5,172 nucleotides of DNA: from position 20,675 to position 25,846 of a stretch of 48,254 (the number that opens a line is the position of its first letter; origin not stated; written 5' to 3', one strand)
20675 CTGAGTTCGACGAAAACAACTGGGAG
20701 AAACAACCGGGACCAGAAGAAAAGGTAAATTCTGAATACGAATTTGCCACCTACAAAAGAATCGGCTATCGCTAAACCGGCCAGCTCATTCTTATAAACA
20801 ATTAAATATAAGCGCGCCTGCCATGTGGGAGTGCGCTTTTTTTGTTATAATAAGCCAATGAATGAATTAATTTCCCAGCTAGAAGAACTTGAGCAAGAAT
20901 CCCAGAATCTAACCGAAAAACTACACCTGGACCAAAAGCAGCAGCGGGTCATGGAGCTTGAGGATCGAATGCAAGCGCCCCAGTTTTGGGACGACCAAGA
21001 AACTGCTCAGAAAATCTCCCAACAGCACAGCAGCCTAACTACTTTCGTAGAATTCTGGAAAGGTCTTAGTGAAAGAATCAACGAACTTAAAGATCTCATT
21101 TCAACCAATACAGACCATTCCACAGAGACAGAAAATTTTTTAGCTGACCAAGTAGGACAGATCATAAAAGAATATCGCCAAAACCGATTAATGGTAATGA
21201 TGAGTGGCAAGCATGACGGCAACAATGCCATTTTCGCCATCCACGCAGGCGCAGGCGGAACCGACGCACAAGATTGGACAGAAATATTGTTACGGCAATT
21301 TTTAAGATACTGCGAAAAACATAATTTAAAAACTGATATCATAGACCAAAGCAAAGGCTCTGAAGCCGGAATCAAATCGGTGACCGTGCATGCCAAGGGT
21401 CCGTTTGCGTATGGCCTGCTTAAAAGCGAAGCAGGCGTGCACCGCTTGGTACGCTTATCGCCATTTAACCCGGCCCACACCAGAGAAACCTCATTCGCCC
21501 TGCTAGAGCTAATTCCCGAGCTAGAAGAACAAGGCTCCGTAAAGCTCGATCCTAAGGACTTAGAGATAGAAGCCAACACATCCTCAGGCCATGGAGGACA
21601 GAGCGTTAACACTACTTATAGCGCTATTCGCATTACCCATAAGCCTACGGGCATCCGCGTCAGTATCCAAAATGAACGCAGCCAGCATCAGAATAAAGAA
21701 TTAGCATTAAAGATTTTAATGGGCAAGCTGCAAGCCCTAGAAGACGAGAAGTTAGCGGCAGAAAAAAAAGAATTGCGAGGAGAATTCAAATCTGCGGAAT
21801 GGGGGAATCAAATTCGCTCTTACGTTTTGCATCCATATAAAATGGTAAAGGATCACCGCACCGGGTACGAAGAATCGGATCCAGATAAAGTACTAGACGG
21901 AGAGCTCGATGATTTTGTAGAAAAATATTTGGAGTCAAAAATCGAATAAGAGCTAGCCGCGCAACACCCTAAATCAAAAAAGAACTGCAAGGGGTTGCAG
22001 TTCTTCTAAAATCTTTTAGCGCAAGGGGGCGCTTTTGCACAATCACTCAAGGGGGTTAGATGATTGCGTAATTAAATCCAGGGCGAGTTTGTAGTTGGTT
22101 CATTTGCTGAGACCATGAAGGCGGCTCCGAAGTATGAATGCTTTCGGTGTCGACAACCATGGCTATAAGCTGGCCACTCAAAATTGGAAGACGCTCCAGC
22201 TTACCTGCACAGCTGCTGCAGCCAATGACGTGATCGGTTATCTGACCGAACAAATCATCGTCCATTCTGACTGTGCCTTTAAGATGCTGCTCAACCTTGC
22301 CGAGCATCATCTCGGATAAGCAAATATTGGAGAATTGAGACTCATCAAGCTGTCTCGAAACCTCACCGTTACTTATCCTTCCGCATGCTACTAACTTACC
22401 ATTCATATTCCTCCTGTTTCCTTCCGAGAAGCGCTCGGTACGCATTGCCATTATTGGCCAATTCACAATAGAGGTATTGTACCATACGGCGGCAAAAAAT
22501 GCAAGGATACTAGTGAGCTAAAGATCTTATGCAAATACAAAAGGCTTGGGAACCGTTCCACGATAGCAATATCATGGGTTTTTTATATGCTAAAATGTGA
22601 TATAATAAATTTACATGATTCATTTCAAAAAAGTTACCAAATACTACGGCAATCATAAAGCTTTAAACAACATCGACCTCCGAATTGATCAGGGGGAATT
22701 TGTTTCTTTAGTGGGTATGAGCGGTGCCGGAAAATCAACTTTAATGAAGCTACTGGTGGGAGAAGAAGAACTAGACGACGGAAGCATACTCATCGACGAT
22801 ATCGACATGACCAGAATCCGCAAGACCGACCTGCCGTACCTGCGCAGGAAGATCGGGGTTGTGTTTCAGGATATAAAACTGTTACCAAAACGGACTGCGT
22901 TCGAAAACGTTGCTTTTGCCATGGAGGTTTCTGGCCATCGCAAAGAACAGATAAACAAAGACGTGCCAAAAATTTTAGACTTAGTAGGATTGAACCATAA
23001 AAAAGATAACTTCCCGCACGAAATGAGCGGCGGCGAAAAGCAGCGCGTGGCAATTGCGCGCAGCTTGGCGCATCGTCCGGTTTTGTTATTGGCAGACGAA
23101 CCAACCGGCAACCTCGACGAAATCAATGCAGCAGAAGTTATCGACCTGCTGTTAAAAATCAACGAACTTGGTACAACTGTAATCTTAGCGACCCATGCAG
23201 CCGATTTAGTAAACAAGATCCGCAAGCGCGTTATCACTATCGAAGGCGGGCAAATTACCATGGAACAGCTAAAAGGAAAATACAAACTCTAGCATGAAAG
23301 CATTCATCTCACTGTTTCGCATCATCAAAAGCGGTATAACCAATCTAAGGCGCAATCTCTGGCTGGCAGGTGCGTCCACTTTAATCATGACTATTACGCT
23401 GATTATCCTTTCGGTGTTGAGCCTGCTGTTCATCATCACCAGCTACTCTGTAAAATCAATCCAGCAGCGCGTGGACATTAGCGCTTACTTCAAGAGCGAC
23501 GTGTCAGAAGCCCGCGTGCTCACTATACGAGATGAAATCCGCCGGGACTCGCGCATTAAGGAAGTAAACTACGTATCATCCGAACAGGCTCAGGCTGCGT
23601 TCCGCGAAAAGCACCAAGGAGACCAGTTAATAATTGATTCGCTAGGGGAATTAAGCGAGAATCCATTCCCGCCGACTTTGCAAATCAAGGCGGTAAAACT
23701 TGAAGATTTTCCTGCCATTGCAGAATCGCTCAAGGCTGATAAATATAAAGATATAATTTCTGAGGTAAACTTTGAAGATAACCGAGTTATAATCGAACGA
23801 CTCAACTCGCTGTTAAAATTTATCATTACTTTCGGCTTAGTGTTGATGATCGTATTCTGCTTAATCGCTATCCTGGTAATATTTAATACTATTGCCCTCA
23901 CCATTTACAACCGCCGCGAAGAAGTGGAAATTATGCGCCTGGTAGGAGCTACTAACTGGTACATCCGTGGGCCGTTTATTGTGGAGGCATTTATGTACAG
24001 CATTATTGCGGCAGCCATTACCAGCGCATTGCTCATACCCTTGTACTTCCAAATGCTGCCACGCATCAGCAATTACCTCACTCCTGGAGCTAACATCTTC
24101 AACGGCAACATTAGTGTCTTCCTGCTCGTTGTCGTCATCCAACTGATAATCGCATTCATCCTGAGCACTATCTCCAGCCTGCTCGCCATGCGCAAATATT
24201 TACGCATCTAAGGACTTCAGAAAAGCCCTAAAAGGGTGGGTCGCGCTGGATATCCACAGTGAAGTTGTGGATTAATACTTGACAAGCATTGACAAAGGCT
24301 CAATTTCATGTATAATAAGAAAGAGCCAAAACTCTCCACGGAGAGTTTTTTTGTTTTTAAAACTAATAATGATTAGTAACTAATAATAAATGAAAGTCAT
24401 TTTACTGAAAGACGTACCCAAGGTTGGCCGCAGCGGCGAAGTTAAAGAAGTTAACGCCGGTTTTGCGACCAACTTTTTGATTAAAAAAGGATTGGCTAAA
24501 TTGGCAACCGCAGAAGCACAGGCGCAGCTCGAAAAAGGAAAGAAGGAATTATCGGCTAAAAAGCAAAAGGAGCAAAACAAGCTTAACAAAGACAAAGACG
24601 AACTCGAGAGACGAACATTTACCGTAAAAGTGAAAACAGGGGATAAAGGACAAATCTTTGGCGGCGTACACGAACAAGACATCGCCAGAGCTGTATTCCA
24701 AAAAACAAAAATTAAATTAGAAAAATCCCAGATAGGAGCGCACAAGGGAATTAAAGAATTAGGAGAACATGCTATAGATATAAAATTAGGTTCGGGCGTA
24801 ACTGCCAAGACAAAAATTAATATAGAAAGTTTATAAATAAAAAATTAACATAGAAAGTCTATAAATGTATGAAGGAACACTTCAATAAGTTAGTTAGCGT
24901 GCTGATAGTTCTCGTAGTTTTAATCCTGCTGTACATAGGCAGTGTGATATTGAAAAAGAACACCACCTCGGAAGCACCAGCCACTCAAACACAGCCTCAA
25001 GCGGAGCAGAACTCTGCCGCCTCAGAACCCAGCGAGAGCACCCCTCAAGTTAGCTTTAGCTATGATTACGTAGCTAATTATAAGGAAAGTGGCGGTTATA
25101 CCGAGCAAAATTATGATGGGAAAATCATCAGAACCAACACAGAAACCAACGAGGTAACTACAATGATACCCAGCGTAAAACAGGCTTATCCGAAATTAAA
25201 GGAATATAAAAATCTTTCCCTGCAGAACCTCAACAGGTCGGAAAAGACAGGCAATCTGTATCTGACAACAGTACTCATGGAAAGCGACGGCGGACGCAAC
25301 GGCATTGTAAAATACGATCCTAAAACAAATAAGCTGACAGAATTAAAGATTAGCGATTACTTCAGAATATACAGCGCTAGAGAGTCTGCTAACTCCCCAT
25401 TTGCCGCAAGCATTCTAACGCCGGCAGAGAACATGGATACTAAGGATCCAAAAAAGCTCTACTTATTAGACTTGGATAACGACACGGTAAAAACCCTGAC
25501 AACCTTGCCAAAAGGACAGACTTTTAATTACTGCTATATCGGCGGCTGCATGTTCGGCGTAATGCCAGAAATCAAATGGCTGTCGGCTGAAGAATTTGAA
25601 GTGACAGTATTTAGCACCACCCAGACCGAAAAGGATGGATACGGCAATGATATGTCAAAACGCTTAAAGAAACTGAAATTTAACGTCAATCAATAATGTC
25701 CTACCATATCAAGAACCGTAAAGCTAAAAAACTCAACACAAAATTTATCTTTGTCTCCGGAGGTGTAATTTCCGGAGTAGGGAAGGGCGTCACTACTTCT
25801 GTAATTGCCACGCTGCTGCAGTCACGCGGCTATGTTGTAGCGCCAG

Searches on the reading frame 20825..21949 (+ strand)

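Call 8: search_protein_families(library=pfam, proteins=[window:20825-21949:+], max_evalue=0.001)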
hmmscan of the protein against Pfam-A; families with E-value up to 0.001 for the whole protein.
window:20825-21949:+ (374 aa): 2 families
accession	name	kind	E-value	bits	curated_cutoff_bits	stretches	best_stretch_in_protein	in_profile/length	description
PF03462.23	PCRF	-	1.9e-45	155.5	24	1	39-225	2-192/194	PCRF domain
PF00472.26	RF-1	-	1.5e-35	122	35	1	238-345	4-116/116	RF-1 domain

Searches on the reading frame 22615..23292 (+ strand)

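Call 8: search_protein_families(library=pfam, proteins=[window:22615-23292:+], max_evalue=0.001)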
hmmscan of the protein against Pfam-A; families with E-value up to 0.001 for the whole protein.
window:22615-23292:+ (225 aa): 7 families
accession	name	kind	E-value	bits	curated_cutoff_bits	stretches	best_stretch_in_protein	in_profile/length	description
PF00005.33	ABC_tran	-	5.1e-37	128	25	1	17-164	1-136/137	ABC transporter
PF02463.25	SMC_N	-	6.7e-06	26.1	40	1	20-205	18-208/220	RecF/RecN/SMC N terminal domain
PF03193.22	RsgA_GTPase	-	5.2e-05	23.6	30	1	14-58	94-137/174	RsgA GTPase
PF25201.1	nSTAND6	-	0.00022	21.8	27.7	1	11-72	2-59/148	Novel STAND NTPase 6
PF00931.28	NB-ARC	-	0.00054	19.7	23.5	0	25-50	16-41/248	NB-ARC domain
PF01926.29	MMR_HSR1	-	0.00093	19.7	21.9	0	30-50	2-22/113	50S ribosome-binding GTPase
PF13238.12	AAA_18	-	0.00094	20.1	29.4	0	32-51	3-22/128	AAA domain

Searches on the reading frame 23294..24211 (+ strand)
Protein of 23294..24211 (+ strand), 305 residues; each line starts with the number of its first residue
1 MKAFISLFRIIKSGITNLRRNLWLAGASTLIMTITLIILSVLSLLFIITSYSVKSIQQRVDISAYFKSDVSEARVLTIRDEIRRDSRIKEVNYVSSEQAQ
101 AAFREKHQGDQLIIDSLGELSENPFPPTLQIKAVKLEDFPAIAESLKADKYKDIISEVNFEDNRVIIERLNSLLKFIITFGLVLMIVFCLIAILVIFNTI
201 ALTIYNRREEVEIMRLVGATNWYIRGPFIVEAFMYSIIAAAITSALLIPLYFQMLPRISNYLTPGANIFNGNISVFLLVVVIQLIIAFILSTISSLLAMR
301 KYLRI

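Call 8: search_protein_families(library=pfam, proteins=[window:23294-24211:+], max_evalue=0.001)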
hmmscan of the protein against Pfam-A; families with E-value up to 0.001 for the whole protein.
window:23294-24211:+ (305 aa): 2 families
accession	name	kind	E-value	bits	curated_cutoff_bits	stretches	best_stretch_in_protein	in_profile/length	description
PF18075.7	FtsX_ECD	-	5.7e-14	52.9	23.5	1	60-148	1-89/96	FtsX extracellular domain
PF02687.27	FtsX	-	8.4e-14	52.1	25.5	1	183-302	2-119/120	FtsX-like permease C-terminal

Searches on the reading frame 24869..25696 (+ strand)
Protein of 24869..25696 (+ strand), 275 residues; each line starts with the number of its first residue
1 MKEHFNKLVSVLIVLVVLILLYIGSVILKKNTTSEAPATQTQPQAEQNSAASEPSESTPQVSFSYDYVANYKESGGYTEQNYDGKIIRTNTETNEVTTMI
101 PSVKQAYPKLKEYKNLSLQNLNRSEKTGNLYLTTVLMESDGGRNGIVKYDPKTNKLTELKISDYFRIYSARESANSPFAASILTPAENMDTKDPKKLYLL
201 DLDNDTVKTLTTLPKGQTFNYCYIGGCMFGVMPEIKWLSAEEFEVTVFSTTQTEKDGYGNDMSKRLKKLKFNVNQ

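Call 8: search_protein_families(library=pfam, proteins=[window:24869-25696:+], max_evalue=0.001)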
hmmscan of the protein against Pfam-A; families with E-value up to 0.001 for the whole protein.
window:24869-25696:+ (275 aa): 0 families

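Call 81: search_protein_families(library=pfam, proteins=[window:24869-25696:+], max_evalue=0.05)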
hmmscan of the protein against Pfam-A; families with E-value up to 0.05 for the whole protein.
window:24869-25696:+ (275 aa): 1 family
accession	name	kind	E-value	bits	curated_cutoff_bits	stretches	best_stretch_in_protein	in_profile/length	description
PF04277.18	OAD_gamma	-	0.0026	18.9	27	1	8-56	8-56/76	Oxaloacetate decarboxylase, gamma chain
